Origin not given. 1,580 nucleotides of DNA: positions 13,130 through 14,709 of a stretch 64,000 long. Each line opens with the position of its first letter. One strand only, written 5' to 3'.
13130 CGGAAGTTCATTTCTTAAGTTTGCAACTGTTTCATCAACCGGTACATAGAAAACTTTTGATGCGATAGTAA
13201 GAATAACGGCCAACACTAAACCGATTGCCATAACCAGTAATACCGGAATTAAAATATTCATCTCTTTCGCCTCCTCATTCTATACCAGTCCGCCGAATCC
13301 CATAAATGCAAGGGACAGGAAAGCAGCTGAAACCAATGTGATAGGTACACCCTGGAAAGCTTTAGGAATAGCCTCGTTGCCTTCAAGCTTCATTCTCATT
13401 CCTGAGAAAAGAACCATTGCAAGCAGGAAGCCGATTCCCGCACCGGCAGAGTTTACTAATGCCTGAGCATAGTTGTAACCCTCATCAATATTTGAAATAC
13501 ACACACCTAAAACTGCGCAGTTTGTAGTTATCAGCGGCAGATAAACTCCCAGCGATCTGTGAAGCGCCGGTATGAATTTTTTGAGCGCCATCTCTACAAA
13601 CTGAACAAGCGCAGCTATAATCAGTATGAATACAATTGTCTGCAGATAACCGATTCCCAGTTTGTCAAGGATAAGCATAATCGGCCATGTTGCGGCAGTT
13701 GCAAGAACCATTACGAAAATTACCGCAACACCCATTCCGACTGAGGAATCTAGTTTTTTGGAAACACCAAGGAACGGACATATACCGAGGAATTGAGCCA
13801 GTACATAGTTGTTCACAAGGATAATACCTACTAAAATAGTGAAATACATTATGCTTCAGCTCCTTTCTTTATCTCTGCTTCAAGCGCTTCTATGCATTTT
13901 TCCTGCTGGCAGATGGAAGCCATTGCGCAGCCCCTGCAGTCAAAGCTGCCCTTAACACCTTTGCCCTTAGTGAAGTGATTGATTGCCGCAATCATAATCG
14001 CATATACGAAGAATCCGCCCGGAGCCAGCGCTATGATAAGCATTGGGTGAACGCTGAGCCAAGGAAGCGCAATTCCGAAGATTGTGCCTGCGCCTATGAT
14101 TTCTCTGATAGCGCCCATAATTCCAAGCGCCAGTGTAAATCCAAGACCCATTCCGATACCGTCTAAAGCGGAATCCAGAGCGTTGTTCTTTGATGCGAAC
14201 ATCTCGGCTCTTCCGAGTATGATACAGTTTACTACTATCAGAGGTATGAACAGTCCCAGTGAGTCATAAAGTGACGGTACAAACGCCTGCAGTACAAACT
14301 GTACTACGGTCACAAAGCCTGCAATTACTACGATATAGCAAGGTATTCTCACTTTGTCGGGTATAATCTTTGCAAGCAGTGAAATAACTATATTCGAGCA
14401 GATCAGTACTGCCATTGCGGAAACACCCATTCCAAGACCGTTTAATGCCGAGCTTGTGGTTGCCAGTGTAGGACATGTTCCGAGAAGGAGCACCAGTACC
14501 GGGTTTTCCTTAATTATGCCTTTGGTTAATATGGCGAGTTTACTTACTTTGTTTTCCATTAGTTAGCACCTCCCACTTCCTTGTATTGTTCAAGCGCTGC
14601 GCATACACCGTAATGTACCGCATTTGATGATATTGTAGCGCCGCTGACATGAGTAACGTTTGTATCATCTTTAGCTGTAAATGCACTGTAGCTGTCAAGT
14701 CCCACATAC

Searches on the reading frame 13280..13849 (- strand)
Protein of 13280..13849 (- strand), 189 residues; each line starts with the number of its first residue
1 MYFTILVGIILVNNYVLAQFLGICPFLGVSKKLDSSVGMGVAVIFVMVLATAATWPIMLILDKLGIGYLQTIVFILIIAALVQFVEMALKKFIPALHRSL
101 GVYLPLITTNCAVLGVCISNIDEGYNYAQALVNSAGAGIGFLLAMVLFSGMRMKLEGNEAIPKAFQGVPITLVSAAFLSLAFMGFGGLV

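Call 24: search_protein_families(library=pfam, proteins=[window:13280-13849:-], max_evalue=0.001)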
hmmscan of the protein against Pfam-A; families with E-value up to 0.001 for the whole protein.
window:13280-13849:- (189 aa): 1 family
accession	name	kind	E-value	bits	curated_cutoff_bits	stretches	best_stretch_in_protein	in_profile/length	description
PF02508.19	Rnf-Nqr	-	1.7e-57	194.7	23.8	1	2-188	1-173/174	Rnf-Nqr subunit, membrane protein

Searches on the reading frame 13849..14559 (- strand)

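Call 24: search_protein_families(library=pfam, proteins=[window:13849-14559:-], max_evalue=0.001)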
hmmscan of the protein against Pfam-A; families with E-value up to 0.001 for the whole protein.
window:13849-14559:- (236 aa): 1 family
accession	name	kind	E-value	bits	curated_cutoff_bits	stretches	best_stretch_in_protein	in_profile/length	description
PF02508.19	Rnf-Nqr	-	1.6e-65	220.8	23.8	1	9-190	3-174/174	Rnf-Nqr subunit, membrane protein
